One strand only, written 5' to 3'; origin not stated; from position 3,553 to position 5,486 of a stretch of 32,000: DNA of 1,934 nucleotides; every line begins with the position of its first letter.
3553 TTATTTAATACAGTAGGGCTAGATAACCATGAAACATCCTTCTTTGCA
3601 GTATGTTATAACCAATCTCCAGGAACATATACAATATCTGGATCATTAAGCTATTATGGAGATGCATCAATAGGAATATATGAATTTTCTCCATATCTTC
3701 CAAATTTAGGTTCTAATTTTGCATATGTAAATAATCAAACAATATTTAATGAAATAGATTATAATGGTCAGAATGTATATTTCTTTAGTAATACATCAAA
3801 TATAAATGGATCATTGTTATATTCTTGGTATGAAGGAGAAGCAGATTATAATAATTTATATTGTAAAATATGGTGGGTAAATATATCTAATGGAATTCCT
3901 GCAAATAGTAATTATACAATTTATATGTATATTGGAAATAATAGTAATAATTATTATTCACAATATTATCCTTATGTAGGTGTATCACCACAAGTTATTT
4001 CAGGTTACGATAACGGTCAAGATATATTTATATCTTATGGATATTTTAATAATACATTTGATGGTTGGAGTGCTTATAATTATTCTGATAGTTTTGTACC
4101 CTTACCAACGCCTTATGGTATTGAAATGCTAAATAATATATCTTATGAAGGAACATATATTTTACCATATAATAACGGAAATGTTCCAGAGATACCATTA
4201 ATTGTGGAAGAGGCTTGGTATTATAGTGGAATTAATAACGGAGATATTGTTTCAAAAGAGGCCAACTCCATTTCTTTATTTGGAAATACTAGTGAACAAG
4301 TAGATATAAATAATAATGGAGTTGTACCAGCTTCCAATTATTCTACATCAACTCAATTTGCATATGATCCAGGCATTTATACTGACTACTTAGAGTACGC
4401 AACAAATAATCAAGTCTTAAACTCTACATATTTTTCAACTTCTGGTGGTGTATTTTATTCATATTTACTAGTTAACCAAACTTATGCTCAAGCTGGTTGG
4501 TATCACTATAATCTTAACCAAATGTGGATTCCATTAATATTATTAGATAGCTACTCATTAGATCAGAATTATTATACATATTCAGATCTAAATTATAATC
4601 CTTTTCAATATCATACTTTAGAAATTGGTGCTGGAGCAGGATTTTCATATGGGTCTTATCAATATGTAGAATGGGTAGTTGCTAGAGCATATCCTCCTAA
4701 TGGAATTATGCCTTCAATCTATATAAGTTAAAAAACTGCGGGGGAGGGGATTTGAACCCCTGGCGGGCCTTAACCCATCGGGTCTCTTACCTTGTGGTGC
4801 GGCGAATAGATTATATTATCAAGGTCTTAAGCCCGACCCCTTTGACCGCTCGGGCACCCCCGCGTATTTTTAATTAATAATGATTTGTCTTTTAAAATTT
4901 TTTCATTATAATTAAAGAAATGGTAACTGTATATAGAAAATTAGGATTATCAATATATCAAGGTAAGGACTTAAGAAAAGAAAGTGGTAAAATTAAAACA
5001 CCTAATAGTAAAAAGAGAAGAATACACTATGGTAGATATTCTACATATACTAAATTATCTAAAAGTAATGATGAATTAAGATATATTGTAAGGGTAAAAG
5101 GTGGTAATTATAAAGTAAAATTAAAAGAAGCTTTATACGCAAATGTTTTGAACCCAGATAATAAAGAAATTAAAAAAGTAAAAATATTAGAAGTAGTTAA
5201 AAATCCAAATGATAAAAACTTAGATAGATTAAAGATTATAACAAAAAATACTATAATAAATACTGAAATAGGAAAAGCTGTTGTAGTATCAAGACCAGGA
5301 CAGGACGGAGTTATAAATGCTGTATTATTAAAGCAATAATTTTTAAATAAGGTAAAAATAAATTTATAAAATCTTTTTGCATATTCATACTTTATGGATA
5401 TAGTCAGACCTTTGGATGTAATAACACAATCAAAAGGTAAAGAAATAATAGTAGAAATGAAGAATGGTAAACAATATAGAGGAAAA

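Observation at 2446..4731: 761-aa surface protein combining a type IV pilin-like signal peptide with a DUF2341-like module, wedged between two tRNA genes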

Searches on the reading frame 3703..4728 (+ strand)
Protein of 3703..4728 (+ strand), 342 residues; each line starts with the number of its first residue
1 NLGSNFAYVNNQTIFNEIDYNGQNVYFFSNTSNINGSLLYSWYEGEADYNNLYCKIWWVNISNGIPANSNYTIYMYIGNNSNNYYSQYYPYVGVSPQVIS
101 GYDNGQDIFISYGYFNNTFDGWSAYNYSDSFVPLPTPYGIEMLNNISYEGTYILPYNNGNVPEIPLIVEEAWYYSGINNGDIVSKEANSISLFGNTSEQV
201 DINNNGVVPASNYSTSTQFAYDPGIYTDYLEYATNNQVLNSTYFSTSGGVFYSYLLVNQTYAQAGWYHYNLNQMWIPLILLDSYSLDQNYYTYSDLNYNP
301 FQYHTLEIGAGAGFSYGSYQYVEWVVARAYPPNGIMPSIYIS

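Call 97: search_dna_similar(query=window:3703-4728:+, collection=phages, mode=protein, max_evalue=0.001, max_rows=30)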
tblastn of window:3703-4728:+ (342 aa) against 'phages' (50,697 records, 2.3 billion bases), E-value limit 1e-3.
Records with a match: 3; places in all: 3; records where one place covers at least 80% of the query: 0.
Best place of each record, by identity: <60% 3.
By first word of the organism name: Sulfolobus 3.
By host as written in the record: Sulfolobus solfataricus P2 2; Sulfolobus islandicus REY15A 1.
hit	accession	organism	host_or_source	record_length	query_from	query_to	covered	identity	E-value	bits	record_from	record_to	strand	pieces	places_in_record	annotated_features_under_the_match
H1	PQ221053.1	Sulfolobus phage SMV1a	Sulfolobus islandicus REY15A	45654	35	206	50%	35.8%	9e-11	69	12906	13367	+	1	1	hypothetical protein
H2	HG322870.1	Sulfolobus monocaudavirus SMV1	Sulfolobus solfataricus P2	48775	35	206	50%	35.8%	1e-10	69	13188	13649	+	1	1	conserved archaeal viral protein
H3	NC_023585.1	Sulfolobus monocaudavirus SMV1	Sulfolobus solfataricus P2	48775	35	206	50%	35.8%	1e-10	69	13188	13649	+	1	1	conserved archaeal viral protein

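Call 98: get_annotated_region(hit=H2, flank=6000)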
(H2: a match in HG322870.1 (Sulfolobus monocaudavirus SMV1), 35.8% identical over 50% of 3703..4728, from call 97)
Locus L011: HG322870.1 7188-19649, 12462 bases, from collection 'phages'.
description: Sulfolobus monocaudavirus SMV1 complete genome.
organism: Sulfolobus monocaudavirus SMV1 (NCBI taxid 1351702)
taxonomy: Viruses; Bicaudaviridae
host: Sulfolobus solfataricus P2; source: geyser water; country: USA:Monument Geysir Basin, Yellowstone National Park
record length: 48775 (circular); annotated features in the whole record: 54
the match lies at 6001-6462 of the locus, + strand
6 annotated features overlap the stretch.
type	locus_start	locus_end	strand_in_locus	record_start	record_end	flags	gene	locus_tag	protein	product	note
CDS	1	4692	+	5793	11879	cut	-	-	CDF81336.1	conserved archaeal viral protein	-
CDS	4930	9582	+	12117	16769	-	-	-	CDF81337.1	conserved archaeal viral protein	-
CDS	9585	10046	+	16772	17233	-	-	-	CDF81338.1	conserved archaeal virion protein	-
CDS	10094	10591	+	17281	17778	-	-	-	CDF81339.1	hypothetical protein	-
CDS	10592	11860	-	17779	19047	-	-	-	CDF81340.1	hypothetical protein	-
CDS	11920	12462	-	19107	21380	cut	-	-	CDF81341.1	conserved archaeal viral transmembrane protein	-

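Call 99: search_protein_families(library=pfam, proteins=[L011:4930-9579:+], max_evalue=0.01)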
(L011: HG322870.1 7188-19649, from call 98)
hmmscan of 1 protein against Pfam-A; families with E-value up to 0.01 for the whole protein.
L011:4930-9579:+ (1550 aa): 1 family
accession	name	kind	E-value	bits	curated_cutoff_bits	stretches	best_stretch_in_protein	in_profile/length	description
PF24199.1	DUF7424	-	0.00099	19.4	27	0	685-760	78-159/196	Domain of unknown function (DUF7424)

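Call 105: search_dna_similar(query=L011:5824-6831:+, collection=phages, mode=protein, max_evalue=0.001, max_rows=30)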
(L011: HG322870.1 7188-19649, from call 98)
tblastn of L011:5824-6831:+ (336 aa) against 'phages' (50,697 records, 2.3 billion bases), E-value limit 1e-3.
Records with a match: 48; places in all: 48; records where one place covers at least 80% of the query: 6.
Best place of each record, by identity: >=99% 3; <60% 45.
By first word of the organism name: Sulfolobus 31; Acidianus 6; Sulfolobales 4; Saccharolobus 2; Stygiolobus 2; Metallosphaera 2; Los 1.
By host as written in the record: Sulfolobus islandicus 24; - 6; Sulfolobales 4; Sulfolobus solfataricus P2 2; Sulfolobus 2; Acidianus brierleyi 2; Saccharolobus solfataricus 2; Metallosphaera sedula 2; and 4 more.
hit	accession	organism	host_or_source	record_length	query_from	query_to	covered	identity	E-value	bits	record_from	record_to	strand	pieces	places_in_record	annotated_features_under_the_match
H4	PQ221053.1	Sulfolobus phage SMV1a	Sulfolobus islandicus REY15A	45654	1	336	100%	100.0%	0e+0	639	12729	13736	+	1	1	hypothetical protein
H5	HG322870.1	Sulfolobus monocaudavirus SMV1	Sulfolobus solfataricus P2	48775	1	336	100%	100.0%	0e+0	638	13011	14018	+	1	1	conserved archaeal viral protein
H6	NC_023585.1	Sulfolobus monocaudavirus SMV1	Sulfolobus solfataricus P2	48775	1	336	100%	100.0%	0e+0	638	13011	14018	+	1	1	conserved archaeal viral protein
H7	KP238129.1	Sulfolobus monocaudavirus SMV2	Sulfolobus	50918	3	336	99%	41.8%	6e-50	184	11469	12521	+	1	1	hypothetical protein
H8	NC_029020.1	Sulfolobus monocaudavirus SMV2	Sulfolobus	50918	3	336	99%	41.8%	6e-50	184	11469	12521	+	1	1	hypothetical protein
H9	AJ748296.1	Sulfolobus islandicus rudivirus 1 variant XX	Sulfolobus islandicus LAL14/1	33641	5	334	98%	30.1%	4e-18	91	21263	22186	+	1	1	hypothetical protein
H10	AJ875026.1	Acidianus rod-shaped virus 1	-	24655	1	249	74%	36.4%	5e-18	91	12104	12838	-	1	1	hypothetical protein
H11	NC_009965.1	Acidianus rod-shaped virus 1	Acidianus sp. Acii26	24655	1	249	74%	36.4%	5e-18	91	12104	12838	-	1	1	hypothetical protein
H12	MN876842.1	Acidianus rod-shaped virus 3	Acidianus brierleyi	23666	2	240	71%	36.6%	2e-17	89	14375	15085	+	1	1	putative viral structural protein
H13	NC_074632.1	Acidianus rod-shaped virus 3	Acidianus brierleyi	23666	2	240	71%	36.6%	2e-17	89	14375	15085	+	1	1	putative viral structural protein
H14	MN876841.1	Saccharolobus solfataricus rod-shaped virus 1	Saccharolobus solfataricus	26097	1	245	73%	35.6%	1e-16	87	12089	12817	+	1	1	putative viral structural protein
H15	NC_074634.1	Saccharolobus solfataricus rod-shaped virus 1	Saccharolobus solfataricus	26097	1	245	73%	35.6%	1e-16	87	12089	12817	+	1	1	putative viral structural protein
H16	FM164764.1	Stygiolobus rod-shaped virus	-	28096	5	204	60%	38.8%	1e-18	92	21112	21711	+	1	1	hypothetical protein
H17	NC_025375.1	Stygiolobus rod-shaped virus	-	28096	5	204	60%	38.8%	1e-18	92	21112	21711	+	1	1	hypothetical protein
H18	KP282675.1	Acidianus rod-shaped virus 2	Sulfolobales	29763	5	202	59%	37.2%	2e-17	89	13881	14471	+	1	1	hypothetical protein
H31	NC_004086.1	Sulfolobus islandicus rod-shaped virus 2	Sulfolobus islandicus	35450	2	133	39%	44.1%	6e-16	85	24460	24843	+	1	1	DUF2341 domain-containing protein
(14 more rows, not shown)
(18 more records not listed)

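Call 106: get_annotated_region(hit=H31, flank=5000)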
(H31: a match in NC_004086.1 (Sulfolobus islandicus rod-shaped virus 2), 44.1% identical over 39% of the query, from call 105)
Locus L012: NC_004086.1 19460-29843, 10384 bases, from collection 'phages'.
description: Sulfolobus islandicus rod-shaped virus 2, complete genome.
organism: Sulfolobus islandicus rod-shaped virus 2 (NCBI taxid 157899)
taxonomy: Viruses; Adnaviria; Zilligvirae; Taleaviricota; Tokiviricetes; Ligamenvirales; Rudiviridae; Icerudivirus; Icerudivirus SIRV2
host: Sulfolobus islandicus; source: -; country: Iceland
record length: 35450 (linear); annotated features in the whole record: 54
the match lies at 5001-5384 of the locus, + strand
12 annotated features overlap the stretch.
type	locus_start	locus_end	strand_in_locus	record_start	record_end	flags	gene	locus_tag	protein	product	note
CDS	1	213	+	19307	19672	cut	-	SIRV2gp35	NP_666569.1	Holliday junction resolvase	ORF121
CDS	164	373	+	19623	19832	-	-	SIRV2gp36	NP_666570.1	hypothetical protein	ORF69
CDS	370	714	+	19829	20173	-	-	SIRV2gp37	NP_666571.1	DUF1874 domain-containing protein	ORF114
CDS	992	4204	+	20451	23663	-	-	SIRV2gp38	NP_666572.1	hypothetical protein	ORF1070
CDS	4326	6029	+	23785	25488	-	-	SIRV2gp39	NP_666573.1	DUF2341 domain-containing protein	ORF564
CDS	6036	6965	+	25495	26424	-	-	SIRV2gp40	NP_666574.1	hypothetical protein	ORF309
CDS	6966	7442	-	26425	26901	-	-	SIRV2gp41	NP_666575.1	SAM-dependent methyltransferase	ORF158a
CDS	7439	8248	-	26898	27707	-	-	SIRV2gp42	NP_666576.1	hypothetical protein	ORF269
CDS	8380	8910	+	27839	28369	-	-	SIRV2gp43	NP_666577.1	hypothetical protein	ORF176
CDS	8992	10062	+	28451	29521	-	-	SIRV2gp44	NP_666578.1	glycosyltransferase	ORF356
CDS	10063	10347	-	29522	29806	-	-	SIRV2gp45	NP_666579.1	AcrID1 family anti-CRISPR protein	ORF94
CDS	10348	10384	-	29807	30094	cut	-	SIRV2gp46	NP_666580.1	AcrID1 family anti-CRISPR protein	ORF95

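Call 107: get_annotated_region(hit=H14, flank=4000)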
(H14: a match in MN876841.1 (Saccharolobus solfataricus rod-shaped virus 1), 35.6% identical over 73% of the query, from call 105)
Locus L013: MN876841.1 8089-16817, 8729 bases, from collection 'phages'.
description: Saccharolobus solfataricus rod-shaped virus 1 isolate 149, complete genome.
organism: Saccharolobus solfataricus rod-shaped virus 1 (NCBI taxid 2730619)
taxonomy: Viruses; Adnaviria; Zilligvirae; Taleaviricota; Tokiviricetes; Ligamenvirales; Rudiviridae; Hoswirudivirus; Hoswirudivirus SSRV1
host: Saccharolobus solfataricus; source: acidic hot spring; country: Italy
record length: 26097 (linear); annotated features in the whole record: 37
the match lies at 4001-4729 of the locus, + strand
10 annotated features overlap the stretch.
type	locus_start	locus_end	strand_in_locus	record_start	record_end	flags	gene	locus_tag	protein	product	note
CDS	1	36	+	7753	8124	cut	-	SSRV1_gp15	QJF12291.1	hypothetical protein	ORF15-123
CDS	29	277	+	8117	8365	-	-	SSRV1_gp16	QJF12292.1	hypothetical protein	ORF16-82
CDS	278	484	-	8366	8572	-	-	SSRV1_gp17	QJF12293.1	hypothetical protein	ORF17-68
CDS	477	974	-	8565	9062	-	-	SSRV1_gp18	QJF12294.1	putative acetyltransferase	ORF18-165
CDS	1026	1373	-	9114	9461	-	-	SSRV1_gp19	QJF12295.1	putative Holliday junction resolvase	ORF19-115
CDS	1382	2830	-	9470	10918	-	-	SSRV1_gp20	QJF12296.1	hypothetical protein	ORF20-482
CDS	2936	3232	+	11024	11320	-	-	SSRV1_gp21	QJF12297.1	putative pyramid forming protein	ORF21-98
CDS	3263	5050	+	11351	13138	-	-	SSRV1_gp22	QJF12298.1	putative viral structural protein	ORF22-595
CDS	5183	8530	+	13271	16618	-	-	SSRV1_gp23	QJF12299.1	putative minor structural protein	ORF23-1115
CDS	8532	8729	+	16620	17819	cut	-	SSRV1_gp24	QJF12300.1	hypothetical protein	ORF24-399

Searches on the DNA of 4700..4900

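Call 80: search_rna_families(source=window, start=4700, end=4900, threshold=gathering, show_alignments=1)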
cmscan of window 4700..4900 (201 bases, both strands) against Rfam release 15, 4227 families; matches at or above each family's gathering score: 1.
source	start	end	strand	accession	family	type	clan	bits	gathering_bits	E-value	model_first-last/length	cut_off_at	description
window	4737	4863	-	RF00005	tRNA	Gene; tRNA;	CL00001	46.5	29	2.8e-09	1-71/71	no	tRNA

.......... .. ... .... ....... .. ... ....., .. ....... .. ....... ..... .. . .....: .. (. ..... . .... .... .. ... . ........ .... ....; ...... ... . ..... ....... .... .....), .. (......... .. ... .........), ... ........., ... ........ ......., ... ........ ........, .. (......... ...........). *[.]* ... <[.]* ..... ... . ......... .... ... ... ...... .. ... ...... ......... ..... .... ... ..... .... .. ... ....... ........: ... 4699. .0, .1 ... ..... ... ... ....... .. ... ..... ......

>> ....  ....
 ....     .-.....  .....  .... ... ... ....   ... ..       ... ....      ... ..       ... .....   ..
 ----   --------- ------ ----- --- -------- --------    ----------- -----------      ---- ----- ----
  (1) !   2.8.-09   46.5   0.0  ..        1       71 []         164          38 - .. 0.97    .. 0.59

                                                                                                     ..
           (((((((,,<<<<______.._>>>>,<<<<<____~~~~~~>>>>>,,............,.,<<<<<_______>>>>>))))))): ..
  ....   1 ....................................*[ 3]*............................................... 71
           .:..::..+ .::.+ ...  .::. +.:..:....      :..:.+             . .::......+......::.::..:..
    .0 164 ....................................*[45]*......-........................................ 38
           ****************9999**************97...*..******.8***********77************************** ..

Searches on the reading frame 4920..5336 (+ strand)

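Call 24: search_protein_families(library=pfam, proteins=[window:4920-5336:+], max_evalue=0.001)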
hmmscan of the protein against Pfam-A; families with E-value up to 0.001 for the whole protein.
window:4920-5336:+ (139 aa): 1 family
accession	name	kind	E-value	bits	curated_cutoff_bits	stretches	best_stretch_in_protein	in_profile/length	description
PF01201.27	Ribosomal_S8e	-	1.2e-34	119.8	30.2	1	14-137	2-133/133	Ribosomal protein S8e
